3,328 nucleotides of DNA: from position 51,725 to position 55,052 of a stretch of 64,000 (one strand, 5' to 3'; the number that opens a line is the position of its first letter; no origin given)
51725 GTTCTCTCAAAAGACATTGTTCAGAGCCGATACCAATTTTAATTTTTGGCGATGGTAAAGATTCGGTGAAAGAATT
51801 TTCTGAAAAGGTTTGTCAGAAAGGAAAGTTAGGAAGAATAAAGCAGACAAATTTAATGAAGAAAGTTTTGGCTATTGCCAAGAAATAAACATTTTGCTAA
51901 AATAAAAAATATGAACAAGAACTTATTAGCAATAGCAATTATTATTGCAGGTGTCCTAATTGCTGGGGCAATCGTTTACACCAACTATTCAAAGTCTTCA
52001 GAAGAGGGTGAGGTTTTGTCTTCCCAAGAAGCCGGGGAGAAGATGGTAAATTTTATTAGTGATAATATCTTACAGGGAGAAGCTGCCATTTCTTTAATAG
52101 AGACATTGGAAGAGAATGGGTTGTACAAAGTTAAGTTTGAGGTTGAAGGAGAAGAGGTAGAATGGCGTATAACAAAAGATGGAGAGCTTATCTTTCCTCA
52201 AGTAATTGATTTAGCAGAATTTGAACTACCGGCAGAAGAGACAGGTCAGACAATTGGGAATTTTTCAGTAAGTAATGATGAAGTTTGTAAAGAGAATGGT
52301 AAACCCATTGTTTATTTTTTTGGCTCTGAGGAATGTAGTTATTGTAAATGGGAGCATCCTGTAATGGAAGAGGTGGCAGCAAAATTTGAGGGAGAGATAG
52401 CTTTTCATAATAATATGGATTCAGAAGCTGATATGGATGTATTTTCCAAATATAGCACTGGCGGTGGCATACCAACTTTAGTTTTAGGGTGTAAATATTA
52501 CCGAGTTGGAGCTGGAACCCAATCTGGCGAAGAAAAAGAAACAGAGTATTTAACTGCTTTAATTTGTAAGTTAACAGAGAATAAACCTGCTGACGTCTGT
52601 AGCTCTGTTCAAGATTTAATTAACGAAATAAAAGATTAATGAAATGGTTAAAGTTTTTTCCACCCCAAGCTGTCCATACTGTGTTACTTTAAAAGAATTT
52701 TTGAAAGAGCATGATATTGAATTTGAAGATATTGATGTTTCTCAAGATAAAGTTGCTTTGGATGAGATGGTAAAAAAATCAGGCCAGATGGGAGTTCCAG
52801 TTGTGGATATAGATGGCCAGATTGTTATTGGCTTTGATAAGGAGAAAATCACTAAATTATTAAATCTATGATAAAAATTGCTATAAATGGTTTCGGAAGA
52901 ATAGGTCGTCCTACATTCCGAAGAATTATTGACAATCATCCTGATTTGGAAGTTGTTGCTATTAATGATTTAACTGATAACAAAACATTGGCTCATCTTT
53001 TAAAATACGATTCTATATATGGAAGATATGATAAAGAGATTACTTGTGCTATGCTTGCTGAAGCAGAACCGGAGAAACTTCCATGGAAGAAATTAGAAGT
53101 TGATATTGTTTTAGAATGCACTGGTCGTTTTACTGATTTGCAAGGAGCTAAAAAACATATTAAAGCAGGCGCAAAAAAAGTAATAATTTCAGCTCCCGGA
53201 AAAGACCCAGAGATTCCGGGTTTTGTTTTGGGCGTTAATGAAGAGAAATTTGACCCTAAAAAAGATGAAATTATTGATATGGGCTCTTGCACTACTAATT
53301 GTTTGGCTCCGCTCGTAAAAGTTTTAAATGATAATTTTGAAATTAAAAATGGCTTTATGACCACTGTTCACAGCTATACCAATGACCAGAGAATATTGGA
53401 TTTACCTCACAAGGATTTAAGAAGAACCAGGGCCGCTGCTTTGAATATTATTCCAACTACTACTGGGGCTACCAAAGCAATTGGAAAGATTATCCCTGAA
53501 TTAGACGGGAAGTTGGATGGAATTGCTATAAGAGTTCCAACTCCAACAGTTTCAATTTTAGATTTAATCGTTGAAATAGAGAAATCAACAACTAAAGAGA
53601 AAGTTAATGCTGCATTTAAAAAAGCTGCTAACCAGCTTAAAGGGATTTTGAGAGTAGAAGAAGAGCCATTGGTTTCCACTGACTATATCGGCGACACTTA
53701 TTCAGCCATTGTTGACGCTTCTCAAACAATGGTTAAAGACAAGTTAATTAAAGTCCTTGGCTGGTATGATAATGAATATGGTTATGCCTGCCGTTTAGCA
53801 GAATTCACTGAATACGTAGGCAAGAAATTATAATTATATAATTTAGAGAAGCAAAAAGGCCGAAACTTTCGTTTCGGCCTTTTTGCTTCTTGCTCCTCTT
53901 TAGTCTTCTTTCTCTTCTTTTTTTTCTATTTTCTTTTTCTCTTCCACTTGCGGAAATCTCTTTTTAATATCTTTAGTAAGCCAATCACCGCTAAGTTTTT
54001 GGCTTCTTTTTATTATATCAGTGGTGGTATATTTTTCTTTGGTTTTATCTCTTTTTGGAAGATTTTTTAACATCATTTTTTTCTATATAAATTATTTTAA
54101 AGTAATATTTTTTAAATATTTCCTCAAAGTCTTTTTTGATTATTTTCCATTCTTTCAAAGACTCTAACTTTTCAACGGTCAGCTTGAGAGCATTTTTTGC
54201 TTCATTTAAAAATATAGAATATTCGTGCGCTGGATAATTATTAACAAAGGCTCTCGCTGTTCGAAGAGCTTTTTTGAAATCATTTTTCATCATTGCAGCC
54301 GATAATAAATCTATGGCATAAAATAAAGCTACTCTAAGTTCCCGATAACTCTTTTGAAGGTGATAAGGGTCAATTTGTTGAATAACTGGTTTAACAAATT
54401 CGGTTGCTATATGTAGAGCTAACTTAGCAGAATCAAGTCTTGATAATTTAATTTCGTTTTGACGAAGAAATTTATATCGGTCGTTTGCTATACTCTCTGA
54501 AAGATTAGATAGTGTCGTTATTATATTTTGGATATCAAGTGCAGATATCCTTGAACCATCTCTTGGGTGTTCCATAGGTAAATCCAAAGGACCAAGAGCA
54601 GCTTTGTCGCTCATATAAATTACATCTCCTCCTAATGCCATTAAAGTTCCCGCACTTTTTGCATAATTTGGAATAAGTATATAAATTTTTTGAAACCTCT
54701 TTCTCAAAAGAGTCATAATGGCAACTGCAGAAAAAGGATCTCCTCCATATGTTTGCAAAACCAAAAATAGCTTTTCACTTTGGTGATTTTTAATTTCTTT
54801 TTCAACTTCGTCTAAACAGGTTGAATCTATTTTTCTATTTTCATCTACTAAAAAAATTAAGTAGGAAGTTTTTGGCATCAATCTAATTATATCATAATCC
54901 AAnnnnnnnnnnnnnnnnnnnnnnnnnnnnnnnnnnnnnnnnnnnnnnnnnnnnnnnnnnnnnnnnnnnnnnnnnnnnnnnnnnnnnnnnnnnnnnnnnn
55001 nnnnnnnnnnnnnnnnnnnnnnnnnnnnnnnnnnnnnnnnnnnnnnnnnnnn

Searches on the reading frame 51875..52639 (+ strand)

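Call 8: search_protein_families(library=pfam, proteins=[window:51875-52639:+])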
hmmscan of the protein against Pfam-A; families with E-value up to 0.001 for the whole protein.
window:51875-52639:+ (254 aa): 2 families
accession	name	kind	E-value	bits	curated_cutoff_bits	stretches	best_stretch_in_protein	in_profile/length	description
PF00085.26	Thioredoxin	-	4e-05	24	23.5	1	135-207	12-81/103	Thioredoxin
PF13098.12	Thioredoxin_2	-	0.00033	21.4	27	1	139-169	2-31/104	Thioredoxin-like domain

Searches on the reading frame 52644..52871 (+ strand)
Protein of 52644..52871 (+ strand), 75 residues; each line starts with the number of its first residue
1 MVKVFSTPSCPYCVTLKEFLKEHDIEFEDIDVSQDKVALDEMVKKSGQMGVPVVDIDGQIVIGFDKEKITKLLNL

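Call 80: find_encoding_contigs(protein=window:52644-52871:+, flank=4000, max_places=10)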
Protein window:52644-52871:+ (75 aa): 3 contigs read that carry it; 2 places shown.
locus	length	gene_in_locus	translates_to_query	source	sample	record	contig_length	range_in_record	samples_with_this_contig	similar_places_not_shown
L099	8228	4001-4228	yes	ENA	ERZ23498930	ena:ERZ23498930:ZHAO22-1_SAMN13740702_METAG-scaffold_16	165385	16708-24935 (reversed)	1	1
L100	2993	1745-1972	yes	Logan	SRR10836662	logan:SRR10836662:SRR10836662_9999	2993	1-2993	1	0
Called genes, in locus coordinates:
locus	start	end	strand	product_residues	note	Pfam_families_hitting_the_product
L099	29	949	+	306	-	PF00890:FAD_binding_2 (weak), PF01134:GIDA (faint), PF01266:DAO (faint), PF01494:FAD_binding_3 (faint), PF07992:Pyr_redox_2, PF12831:FAD_oxidored, PF13738:Pyr_redox_3, PF00070:Pyr_redox (weak), +3 more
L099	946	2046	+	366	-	PF03952:Enolase_N, PF00113:Enolase_C, PF13378:MR_MLE_C (weak), PF00113:Enolase_C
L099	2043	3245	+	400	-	PF01676:Metalloenzyme, PF10143:PhosphMutase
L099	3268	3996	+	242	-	-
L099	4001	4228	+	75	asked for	PF00462:Glutaredoxin, PF05768:Glrx-like (weak), PF13192:Thioredoxin_3 (weak)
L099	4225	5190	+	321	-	PF00044:Gp_dh_N, PF02800:Gp_dh_C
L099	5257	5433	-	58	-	-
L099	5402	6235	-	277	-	PF25145:NfeD1b_N (weak), PF01972:SDH_protease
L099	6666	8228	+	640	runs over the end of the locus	PF16177:ACAS_N, PF00501:AMP-binding, PF13193:AMP-binding_C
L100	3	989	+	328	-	?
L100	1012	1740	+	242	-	-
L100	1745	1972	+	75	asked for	PF00462:Glutaredoxin, PF05768:Glrx-like (weak), PF13192:Thioredoxin_3 (weak)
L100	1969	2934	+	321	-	PF00044:Gp_dh_N, PF02800:Gp_dh_C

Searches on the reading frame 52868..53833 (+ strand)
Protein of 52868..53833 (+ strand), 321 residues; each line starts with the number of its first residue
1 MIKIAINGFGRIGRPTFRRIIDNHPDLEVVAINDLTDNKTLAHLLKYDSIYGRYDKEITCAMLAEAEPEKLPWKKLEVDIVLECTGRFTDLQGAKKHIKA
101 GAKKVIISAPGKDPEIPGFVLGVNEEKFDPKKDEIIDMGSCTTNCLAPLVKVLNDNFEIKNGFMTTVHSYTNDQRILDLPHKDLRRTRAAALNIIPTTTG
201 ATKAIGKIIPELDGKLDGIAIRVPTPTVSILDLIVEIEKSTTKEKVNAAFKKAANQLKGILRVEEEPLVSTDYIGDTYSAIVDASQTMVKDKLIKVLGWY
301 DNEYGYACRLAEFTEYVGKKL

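Call 8: search_protein_families(library=pfam, proteins=[window:52868-53833:+])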
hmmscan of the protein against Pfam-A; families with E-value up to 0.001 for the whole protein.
window:52868-53833:+ (321 aa): 2 families
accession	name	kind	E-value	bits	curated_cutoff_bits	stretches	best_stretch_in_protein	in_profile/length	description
PF02800.25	Gp_dh_C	-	2e-65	219.6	24.4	1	146-300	1-158/158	Glyceraldehyde 3-phosphate dehydrogenase, C-terminal domain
PF00044.30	Gp_dh_N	-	1.8e-30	105.7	31.7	1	2-90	1-100/101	Glyceraldehyde 3-phosphate dehydrogenase, NAD binding domain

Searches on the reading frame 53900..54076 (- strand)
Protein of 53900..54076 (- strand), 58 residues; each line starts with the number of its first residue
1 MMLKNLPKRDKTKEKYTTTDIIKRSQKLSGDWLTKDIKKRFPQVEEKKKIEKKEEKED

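Call 75: search_protein_families(library=pfam, max_evalue=1, proteins=[window:53900-54076:-])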
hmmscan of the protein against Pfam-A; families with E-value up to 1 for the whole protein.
window:53900-54076:- (58 aa): 0 families

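Call 79: find_encoding_contigs(protein=window:53900-54076:-, flank=3000, max_places=10)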
Protein window:53900-54076:- (58 aa): 2 contigs read that carry it; 1 place shown.
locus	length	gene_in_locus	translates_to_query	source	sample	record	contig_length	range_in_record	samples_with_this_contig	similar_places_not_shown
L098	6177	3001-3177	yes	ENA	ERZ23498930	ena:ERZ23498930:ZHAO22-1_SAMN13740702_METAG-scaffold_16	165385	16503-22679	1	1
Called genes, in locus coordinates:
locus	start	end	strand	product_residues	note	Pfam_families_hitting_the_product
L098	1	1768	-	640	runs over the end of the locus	PF16177:ACAS_N, PF00501:AMP-binding, PF13193:AMP-binding_C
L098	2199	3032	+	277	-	PF25145:NfeD1b_N (weak), PF01972:SDH_protease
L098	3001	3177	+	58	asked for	-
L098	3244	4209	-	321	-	PF00044:Gp_dh_N, PF02800:Gp_dh_C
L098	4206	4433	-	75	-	PF00462:Glutaredoxin, PF05768:Glrx-like (weak), PF13192:Thioredoxin_3 (weak)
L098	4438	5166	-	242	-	-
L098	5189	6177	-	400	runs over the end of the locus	PF01676:Metalloenzyme, PF10143:PhosphMutase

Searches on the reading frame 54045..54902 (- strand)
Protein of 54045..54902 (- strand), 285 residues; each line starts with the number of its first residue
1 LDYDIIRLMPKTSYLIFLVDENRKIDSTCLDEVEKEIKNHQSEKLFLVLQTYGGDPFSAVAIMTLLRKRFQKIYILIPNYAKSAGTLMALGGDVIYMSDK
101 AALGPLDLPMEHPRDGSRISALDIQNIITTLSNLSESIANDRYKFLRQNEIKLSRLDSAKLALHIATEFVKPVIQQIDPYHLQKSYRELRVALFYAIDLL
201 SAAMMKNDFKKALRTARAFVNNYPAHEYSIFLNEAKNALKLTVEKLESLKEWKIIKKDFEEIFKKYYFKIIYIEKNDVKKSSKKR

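Call 8: search_protein_families(library=pfam, proteins=[window:54045-54902:-])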
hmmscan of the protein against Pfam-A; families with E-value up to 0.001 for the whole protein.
window:54045-54902:- (285 aa): 2 families
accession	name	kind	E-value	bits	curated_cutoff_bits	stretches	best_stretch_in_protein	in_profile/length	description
PF01972.22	SDH_protease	-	1.6e-09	37.6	31.3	1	44-110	93-159/286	ClpP-like SDH-type serine proteinase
PF25145.1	NfeD1b_N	-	2.4e-06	27.7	40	1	30-104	19-93/189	NfeD1b, N-terminal domain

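Call 12: find_homologous_proteins(query=window:54045-54878:-)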
Query window:54045-54878:- (277 aa): 106 proteins with E <= 0.001 among 1730 candidates.
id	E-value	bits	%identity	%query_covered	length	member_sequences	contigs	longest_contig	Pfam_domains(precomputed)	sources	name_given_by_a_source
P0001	1.4e-174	597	100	100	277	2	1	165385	PF25145.2,PF01972.22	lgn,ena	-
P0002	7.3e-96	339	60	97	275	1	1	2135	PF25145.2,PF01972.22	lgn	-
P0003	4.3e-94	333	60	97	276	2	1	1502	PF25145.2,PF01972.22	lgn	-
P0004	4.5e-93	330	59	96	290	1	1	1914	PF25145.2,PF01972.22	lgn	-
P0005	2.7e-92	327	58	99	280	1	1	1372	PF25145.2,PF01972.22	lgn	-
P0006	2.0e-91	324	57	98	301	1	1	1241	PF25145.2,PF01972.22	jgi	jgi:hypothetical protein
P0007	1.2e-89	319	57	97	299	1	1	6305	PF25145.2,PF01972.22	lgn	-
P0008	5.7e-86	306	52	98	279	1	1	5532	PF00574.29,PF01972.22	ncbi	-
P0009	1.9e-84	301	57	90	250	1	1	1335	PF25145.2,PF01972.22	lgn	-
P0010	4.5e-84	300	52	97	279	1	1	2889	PF25145.2,PF01972.22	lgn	-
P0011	5.0e-84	300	55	98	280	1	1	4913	PF25145.2,PF01972.22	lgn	-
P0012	8.4e-84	299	53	97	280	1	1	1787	PF25145.2,PF01972.22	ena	-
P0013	2.0e-83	298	53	99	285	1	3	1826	PF25145.2,PF01972.22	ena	-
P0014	3.3e-83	297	51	99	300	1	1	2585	PF25145.2,PF01972.22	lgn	-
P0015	4.6e-83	297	55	92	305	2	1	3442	PF00574.29,PF25145.2,PF01972.22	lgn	-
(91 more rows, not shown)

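Call 14: find_related_loci(query=A1, collection=genome_contigs, flank=2500)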
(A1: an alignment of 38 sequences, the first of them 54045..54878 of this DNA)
Query A1 (277 aa) in genome_contigs; peptide patterns used: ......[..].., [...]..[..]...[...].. (x = any residue, [..] = any of these).
130 stretches matched a pattern; 118 encode a relative of the query (tblastn E <= 1e-3); the best 80 are kept; 80 distinct loci.
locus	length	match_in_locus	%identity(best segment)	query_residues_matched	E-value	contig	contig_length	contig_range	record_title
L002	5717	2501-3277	52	3-266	3e-90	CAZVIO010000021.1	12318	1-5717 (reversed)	MAG TPA_asm: uncultured Candidatus Saccharibacteria bacterium isolate SRP285395_co1_490 genome assembly, contig: NODE_84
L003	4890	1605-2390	49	3-266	1e-85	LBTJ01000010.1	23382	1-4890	MAG: Candidatus Roizmanbacteria bacterium GW2011_GWA2_37_7 US54_C0010, whole genome shotgun sequence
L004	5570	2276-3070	47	1-264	2e-81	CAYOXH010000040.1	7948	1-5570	MAG TPA_asm: uncultured Gammaproteobacteria bacterium isolate binchicken_co48_110 genome assembly, contig: NODE_15111_le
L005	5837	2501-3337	48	1-277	1e-81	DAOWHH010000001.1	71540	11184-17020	MAG TPA_asm: bacterium isolate CSMAG_2012 CSMAG_2012_k141_331411_length_71540_cov_20.7716, whole genome shotgun sequence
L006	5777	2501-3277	48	7-266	6e-81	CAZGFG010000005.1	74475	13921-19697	MAG TPA_asm: uncultured Gammaproteobacteria bacterium isolate binchicken_co125_1135 genome assembly, contig: NODE_752_le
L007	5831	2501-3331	44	1-277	6e-72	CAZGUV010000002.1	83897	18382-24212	MAG TPA_asm: uncultured Candidatus Saccharibacteria bacterium isolate SRP257259_co1_62 genome assembly, contig: NODE_246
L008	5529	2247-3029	45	6-267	3e-64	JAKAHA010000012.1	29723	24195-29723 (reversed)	MAG: bacterium isolate WY2.bin75 NODE_2020_length_29723_cov_1.802203, whole genome shotgun sequence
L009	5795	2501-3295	40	3-268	6e-63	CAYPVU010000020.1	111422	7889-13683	MAG TPA_asm: uncultured Candidatus Saccharibacteria bacterium isolate binchicken_co23_219 genome assembly, contig: k141_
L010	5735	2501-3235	41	1-244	6e-56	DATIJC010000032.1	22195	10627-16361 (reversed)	MAG TPA_asm: Patescibacteria group bacterium isolate SMAG_U15681 k141_22101, whole genome shotgun sequence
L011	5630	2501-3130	37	17-229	5e-41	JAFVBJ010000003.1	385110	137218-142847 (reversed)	Candidatus Saccharibacteria bacterium isolate RGIG5016 Roe_deer_Rumen-5__c4791, whole genome shotgun sequence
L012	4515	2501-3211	35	17-254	8e-40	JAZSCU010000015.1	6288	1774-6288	MAG: Candidatus Nanosyncoccus sp. isolate T1900044602_TS20190068.MAGScoT_cleanbin_000062 SGB_709_k141_2751433, whole gen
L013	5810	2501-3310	34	2-256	2e-39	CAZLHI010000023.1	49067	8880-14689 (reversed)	MAG TPA_asm: uncultured bacterium isolate SRP239594_co1_170 genome assembly, contig: NODE_98_length_49067_cov_34.857015,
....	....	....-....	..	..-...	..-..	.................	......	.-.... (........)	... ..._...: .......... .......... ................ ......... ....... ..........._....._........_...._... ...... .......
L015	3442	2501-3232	30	11-263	7e-29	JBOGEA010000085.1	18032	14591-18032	MAG: Egibacteraceae bacterium isolate SE1492_metabat2.bin.13 NODE_271_length_18032_cov_3.072326, whole genome shotgun se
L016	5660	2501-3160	32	8-229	1e-28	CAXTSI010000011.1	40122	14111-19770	MAG TPA_asm: uncultured bacterium isolate public_SRR14721957_metawrap_bin.4 genome assembly, contig: public_SRR14721957_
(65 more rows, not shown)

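Call 17: find_encoding_contigs(protein=P0007, flank=3000, max_places=4)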
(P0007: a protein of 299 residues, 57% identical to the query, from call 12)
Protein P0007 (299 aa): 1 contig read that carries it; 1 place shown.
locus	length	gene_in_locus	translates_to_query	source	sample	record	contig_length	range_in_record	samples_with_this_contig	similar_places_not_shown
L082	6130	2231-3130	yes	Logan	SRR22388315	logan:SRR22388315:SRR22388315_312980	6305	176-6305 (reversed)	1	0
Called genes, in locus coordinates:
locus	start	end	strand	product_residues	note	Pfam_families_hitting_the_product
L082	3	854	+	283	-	?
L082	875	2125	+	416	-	PF02812:ELFV_dehydrog_N, PF00208:ELFV_dehydrog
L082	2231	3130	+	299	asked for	PF01972:SDH_protease, PF25145:NfeD1b_N (weak)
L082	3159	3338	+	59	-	-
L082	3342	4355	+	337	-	PF00044:Gp_dh_N, PF02800:Gp_dh_C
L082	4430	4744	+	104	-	-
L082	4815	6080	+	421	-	PF00587:tRNA-synt_2b, PF03129:HGTP_anticodon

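Call 46: find_encoding_contigs(protein=P0002, flank=2000, max_places=3)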
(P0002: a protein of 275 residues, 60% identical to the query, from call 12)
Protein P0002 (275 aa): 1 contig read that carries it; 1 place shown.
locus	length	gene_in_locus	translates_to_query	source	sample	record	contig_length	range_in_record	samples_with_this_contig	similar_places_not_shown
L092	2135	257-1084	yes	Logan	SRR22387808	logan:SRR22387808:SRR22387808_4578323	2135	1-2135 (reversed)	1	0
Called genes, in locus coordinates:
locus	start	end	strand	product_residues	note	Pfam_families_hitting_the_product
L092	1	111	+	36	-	?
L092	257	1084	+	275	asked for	PF25145:NfeD1b_N (faint), PF01972:SDH_protease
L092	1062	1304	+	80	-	-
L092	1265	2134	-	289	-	?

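Call 47: find_encoding_contigs(protein=P0004, flank=2000, max_places=3)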
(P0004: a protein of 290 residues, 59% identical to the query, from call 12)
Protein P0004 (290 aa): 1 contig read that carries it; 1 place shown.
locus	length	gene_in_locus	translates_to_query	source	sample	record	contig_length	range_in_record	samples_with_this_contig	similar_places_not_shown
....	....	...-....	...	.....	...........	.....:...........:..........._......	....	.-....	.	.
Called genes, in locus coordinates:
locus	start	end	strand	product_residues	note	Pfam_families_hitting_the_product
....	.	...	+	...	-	?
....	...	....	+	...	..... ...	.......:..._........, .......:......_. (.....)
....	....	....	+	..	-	-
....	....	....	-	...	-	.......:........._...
